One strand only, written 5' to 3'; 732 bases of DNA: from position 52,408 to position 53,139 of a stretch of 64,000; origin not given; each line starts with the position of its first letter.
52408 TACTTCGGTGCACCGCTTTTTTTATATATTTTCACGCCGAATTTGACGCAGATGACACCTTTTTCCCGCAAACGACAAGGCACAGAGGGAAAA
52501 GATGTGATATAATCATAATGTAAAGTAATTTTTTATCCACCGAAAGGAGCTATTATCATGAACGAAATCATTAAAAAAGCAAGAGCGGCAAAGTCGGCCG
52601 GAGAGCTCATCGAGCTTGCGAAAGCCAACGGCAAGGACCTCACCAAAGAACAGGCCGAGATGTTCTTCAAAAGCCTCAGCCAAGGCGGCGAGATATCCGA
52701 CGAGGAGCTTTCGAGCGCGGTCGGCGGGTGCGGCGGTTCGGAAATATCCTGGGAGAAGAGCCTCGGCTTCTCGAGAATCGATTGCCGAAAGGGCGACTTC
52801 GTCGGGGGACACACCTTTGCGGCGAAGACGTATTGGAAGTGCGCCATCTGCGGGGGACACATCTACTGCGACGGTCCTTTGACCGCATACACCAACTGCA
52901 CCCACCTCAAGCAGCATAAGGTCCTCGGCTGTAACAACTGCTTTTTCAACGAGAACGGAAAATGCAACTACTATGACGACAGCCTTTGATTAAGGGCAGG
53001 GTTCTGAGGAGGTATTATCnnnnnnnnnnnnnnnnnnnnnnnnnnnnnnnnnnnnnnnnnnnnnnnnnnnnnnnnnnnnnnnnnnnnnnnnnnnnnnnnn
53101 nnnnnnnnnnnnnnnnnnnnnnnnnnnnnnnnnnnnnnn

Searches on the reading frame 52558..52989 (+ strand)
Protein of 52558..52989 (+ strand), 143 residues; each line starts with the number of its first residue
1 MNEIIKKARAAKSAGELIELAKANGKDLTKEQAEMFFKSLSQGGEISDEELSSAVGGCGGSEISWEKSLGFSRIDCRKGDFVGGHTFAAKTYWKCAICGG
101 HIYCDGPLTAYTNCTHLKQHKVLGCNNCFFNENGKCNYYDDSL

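Call 13: search_protein_families(library=pfam, proteins=[window:52558-52989:+], max_evalue=0.01)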
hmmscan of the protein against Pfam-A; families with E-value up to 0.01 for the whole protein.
window:52558-52989:+ (143 aa): 1 family
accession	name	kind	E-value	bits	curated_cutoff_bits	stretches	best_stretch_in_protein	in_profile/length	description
PF02885.22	Glycos_trans_3N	-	0.003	17.7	26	1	22-53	7-37/63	Glycosyl transferase family, helical bundle domain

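Call 14: search_protein_families(library=ncbifam, proteins=[window:52558-52989:+], max_evalue=0.1)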
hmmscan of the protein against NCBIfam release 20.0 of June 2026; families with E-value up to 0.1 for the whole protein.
window:52558-52989:+ (143 aa): 1 family
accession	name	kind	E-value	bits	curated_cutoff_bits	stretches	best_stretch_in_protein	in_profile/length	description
TIGR03798.1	leader_Nif11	subfamily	0.012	15.8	32.3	1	6-57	21-68/68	Nif11-like leader peptide family RiPP precursor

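Call 28: find_encoding_contigs(protein=window:52558-52989:+, flank=10000, max_places=10)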
Protein window:52558-52989:+ (143 aa): 6 contigs read that carry it; 6 places shown.
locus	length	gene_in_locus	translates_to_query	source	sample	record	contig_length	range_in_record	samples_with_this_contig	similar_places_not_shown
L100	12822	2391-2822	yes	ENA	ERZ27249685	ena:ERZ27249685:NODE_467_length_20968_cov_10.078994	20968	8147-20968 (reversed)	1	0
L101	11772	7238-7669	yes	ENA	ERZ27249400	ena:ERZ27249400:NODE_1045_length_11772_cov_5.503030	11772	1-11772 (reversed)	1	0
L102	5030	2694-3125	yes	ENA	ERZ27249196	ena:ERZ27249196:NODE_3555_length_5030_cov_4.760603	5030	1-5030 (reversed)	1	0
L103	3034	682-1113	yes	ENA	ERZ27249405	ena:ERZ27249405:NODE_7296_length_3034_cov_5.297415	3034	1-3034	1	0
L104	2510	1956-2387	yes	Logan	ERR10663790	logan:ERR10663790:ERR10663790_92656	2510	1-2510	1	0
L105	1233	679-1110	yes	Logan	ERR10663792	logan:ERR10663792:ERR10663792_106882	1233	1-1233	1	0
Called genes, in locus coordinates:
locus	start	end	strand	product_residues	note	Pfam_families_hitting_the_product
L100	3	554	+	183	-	?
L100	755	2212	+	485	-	PF01547:SBP_bac_1 (weak)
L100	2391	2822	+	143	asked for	-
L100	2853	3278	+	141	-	-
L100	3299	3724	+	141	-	-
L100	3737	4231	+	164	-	-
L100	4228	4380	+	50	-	-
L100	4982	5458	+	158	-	PF03449:GreA_GreB_N, PF01272:GreA_GreB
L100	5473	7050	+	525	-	PF01336:tRNA_anti-codon, PF00152:tRNA-synt_2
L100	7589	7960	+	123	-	PF12957:DUF3846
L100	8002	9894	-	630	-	PF00176:SNF2-rel_dom, PF00270:DEAD, PF04851:ResIII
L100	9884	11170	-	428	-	PF00145:DNA_methylase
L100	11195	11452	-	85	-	PF13443:HTH_26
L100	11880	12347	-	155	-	-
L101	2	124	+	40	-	?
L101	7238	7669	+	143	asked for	-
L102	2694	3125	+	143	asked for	-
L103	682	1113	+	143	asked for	-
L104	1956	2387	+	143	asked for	-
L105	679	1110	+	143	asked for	-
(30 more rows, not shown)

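Call 43: find_homologous_proteins(query=window:52558-52989:+, max_evalue=0.00001)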
Query window:52558-52989:+ (143 aa): 14 proteins with E <= 0.00001 among 25 candidates.
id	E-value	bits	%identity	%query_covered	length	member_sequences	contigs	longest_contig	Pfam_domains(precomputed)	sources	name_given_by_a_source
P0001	1.5e-91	322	97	100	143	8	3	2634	-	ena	-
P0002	4.8e-56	207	66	99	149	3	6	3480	-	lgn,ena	-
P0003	7.3e-46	174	83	72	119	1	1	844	-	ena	-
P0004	1.1e-21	96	44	92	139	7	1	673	-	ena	-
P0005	3.1e-19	88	41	94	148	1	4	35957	-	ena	-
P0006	1.5e-18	86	42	91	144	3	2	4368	-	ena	-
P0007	1.9e-14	72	71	41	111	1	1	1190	-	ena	-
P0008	1.3e-13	70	64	37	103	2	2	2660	-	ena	-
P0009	2.1e-12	66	48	59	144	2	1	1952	-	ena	-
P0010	1.6e-11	63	66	40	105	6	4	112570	-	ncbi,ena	-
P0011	1.2e-8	53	59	41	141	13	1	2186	-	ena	-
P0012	3.2e-8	52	60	39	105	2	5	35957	-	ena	-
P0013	4.0e-8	52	60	39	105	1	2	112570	-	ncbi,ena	-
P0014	4.9e-8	51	60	39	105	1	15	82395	-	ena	-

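Call 44: find_encoding_contigs(protein=P0002, flank=6000, max_places=6)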
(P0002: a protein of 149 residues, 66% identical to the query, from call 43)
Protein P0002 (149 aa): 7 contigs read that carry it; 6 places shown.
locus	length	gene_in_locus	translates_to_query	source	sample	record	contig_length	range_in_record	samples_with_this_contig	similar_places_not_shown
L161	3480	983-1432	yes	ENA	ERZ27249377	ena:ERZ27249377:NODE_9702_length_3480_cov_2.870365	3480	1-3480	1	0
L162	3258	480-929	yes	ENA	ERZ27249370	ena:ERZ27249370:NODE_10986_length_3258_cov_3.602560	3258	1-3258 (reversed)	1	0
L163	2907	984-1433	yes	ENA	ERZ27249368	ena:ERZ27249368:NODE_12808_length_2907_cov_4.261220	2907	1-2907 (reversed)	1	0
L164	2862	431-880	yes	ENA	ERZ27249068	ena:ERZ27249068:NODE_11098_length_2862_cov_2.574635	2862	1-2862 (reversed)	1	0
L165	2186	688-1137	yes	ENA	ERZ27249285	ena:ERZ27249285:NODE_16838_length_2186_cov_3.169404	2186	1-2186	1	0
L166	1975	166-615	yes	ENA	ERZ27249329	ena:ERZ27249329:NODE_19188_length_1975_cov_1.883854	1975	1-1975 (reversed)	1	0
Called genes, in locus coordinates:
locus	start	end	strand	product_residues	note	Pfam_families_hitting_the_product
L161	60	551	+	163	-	-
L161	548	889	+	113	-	-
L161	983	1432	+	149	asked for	-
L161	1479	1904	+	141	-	-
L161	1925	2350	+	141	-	-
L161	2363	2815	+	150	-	-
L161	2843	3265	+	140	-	-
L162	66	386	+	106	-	-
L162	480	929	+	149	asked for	-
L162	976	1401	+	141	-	-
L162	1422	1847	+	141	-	-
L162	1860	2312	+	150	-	-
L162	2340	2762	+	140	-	-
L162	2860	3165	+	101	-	-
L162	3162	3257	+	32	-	?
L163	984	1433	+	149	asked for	-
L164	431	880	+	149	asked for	-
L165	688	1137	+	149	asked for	-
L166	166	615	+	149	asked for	-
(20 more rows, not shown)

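Call 45: find_encoding_contigs(protein=P0005, flank=8000, max_places=4)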
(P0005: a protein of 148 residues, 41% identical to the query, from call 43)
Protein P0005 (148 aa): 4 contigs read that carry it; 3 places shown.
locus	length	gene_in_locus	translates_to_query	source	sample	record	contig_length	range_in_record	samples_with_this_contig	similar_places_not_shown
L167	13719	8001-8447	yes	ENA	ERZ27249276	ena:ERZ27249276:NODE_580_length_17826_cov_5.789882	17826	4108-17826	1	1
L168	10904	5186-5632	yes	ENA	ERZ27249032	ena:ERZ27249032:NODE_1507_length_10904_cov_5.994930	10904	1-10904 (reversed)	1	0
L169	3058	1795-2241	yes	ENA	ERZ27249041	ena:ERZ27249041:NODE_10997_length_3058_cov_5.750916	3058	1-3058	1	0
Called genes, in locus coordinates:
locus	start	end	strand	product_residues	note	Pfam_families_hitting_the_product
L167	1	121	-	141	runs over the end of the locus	PF03946:Ribosomal_L11_N, PF00298:Ribosomal_L11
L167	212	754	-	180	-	PF02357:NusG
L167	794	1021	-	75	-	PF00584:SecE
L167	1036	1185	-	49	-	PF00471:Ribosomal_L33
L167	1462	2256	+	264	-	PF00149:Metallophos, PF12850:Metallophos_2 (faint)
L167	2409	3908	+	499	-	PF01547:SBP_bac_1 (weak), PF13416:SBP_bac_8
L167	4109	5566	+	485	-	PF01547:SBP_bac_1 (weak)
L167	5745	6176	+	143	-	-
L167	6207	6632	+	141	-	-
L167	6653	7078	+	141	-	-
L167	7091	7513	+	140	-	-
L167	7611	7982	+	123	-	-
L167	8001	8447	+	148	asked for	-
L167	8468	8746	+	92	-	-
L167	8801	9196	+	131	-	-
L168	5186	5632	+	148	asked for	-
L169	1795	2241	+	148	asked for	-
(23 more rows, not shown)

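Call 46: find_encoding_contigs(protein=P0001, flank=3000, max_places=3)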
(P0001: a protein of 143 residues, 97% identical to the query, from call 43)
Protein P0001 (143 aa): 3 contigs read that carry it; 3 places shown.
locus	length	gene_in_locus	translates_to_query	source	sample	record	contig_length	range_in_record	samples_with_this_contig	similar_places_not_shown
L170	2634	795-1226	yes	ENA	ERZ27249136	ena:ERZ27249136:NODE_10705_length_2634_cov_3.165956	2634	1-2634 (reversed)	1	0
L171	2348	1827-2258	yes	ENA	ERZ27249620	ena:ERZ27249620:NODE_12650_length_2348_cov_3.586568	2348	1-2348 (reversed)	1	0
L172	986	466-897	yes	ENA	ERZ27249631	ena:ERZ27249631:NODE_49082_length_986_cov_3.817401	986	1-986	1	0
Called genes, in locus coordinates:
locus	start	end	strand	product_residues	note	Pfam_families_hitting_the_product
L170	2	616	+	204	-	?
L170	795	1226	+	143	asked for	-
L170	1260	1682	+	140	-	-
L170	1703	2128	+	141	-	-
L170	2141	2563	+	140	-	-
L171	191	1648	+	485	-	PF01547:SBP_bac_1 (weak)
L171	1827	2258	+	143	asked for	-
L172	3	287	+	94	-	?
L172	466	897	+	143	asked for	-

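Call 51: find_encoding_contigs(protein=P0010, flank=10000, max_places=4)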
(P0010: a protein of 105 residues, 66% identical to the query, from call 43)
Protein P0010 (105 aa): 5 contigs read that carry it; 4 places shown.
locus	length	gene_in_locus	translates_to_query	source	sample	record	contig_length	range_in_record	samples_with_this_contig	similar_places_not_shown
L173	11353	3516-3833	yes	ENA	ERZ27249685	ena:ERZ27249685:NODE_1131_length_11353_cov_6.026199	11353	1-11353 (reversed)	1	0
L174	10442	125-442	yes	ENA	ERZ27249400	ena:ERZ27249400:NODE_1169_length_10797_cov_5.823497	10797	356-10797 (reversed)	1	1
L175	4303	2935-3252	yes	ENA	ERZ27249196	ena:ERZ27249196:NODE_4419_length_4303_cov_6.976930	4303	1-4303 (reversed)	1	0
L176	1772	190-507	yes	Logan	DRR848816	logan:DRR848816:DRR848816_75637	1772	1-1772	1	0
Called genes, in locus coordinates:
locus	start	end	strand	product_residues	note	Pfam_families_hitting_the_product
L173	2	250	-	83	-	?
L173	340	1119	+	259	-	PF01026:TatD_DNase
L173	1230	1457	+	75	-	-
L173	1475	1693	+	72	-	-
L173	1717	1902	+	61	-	-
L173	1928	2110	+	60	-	-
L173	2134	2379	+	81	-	-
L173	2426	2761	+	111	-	-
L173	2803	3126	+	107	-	-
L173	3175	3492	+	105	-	-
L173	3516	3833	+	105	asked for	-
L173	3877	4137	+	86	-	-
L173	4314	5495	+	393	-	PF00150:Cellulase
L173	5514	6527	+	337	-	PF00150:Cellulase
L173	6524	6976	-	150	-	PF00583:Acetyltransf_1, PF13673:Acetyltransf_10 (weak), PF13508:Acetyltransf_7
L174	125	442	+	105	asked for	-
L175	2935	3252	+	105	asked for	-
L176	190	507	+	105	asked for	-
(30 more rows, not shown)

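Call 52: find_encoding_contigs(protein=P0014, flank=10000, max_places=5)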
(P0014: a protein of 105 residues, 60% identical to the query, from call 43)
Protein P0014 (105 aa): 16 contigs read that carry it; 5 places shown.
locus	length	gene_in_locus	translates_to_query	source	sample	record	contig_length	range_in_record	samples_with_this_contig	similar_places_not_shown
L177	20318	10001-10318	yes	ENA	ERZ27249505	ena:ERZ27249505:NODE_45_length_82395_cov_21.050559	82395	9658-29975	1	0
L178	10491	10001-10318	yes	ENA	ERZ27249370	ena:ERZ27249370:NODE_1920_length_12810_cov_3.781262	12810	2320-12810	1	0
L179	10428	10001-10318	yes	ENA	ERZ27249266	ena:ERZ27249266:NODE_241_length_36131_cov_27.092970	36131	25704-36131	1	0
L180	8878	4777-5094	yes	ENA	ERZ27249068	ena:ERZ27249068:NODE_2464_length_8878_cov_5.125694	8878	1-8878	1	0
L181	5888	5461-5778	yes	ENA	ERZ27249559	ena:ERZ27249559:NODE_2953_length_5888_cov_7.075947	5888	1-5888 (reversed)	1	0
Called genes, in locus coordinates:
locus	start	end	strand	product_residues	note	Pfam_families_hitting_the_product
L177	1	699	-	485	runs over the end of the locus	PF01547:SBP_bac_1 (weak)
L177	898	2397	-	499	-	PF01547:SBP_bac_1 (weak), PF13416:SBP_bac_8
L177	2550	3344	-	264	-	PF00149:Metallophos, PF12850:Metallophos_2 (weak)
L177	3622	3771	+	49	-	PF00471:Ribosomal_L33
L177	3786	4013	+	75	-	PF00584:SecE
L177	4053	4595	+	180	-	PF02357:NusG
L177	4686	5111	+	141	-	PF03946:Ribosomal_L11_N, PF00298:Ribosomal_L11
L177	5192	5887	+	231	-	PF00687:Ribosomal_L1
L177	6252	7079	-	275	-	PF01522:Polysacc_deac_1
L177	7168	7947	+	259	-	PF01026:TatD_DNase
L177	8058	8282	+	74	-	-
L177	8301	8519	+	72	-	-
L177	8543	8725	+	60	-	-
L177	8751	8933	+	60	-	-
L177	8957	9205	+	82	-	-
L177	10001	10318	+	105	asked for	-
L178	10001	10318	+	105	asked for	-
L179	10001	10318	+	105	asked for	-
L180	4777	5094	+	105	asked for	-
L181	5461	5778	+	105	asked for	-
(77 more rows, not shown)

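Call 73: find_encoding_contigs(protein=P0006, flank=5000, max_places=3)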
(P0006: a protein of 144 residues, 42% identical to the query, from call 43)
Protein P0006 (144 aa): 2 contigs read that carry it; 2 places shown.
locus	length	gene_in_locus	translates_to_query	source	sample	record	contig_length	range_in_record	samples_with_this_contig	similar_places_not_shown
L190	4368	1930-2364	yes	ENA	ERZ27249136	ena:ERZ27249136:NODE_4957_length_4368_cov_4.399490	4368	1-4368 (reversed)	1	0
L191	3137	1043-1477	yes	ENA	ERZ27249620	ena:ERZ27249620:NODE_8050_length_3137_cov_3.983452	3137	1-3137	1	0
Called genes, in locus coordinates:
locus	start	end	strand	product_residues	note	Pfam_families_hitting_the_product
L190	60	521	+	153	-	-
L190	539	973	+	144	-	-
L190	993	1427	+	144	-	-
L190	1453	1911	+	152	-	-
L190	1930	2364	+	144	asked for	-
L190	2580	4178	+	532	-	PF01564:Spermine_synth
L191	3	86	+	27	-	?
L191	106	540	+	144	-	-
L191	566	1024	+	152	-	-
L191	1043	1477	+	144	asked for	-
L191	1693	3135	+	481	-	?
